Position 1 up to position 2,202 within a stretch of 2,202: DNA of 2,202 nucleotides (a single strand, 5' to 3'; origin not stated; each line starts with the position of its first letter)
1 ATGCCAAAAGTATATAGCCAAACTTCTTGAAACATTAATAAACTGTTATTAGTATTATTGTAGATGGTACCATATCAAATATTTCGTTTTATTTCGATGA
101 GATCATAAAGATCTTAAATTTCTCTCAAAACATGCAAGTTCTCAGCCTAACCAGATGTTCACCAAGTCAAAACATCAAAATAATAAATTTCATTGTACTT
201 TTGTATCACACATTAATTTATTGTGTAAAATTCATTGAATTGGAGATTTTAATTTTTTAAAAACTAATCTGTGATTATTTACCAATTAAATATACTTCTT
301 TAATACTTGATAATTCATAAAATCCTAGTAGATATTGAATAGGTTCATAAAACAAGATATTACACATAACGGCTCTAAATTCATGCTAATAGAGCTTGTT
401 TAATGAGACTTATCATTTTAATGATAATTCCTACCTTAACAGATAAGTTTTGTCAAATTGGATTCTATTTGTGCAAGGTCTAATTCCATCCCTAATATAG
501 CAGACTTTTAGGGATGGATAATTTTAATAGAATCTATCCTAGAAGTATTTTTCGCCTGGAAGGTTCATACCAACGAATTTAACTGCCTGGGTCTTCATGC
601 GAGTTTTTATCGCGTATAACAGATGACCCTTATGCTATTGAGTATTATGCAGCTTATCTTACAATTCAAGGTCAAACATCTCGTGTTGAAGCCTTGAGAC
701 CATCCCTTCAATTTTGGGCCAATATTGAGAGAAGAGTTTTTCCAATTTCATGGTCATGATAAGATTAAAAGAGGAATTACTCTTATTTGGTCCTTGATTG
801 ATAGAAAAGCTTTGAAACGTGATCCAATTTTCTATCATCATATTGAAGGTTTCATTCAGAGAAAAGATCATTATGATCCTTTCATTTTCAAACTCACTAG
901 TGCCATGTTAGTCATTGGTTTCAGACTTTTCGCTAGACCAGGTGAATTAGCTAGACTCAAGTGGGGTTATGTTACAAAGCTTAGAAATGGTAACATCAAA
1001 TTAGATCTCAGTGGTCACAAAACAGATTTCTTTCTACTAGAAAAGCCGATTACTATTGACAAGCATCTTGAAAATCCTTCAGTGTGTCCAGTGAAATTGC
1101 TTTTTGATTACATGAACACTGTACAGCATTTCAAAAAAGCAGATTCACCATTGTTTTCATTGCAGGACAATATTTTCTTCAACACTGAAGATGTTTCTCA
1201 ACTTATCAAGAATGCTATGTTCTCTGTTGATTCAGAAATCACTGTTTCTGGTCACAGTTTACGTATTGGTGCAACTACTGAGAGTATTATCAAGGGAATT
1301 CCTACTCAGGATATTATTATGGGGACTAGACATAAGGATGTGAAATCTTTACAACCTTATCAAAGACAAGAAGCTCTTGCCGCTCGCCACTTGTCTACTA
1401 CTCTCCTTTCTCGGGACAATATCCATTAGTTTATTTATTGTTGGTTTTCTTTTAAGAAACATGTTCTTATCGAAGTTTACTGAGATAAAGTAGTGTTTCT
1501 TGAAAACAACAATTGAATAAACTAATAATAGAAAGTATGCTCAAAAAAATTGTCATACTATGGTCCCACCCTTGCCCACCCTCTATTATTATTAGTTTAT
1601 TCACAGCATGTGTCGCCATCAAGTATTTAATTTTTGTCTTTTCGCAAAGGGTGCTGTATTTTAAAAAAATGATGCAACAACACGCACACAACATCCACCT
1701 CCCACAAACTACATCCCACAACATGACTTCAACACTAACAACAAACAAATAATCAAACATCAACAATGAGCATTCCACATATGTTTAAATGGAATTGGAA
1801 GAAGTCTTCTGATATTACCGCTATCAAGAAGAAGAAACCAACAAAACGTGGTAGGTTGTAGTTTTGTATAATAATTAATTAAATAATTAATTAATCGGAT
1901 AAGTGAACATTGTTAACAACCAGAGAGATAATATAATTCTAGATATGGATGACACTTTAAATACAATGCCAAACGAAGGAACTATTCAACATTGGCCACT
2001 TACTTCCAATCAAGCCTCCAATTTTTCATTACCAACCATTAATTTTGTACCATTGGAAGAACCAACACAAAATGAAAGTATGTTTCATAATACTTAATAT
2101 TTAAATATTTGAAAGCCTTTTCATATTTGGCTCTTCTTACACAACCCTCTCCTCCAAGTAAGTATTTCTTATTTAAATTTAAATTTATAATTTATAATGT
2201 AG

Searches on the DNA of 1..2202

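Call 46: search_rna_families(source=window, threshold=evalue, max_evalue=1)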
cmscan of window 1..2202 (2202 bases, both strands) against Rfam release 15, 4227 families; matches with E-value up to 1: 1.
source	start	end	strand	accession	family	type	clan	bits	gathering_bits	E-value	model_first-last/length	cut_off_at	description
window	1124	1218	-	RF01286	snoR26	Gene; snRNA; snoRNA; CD-box;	-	23.1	47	0.38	1-94/94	no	Small nucleolar RNA snoR26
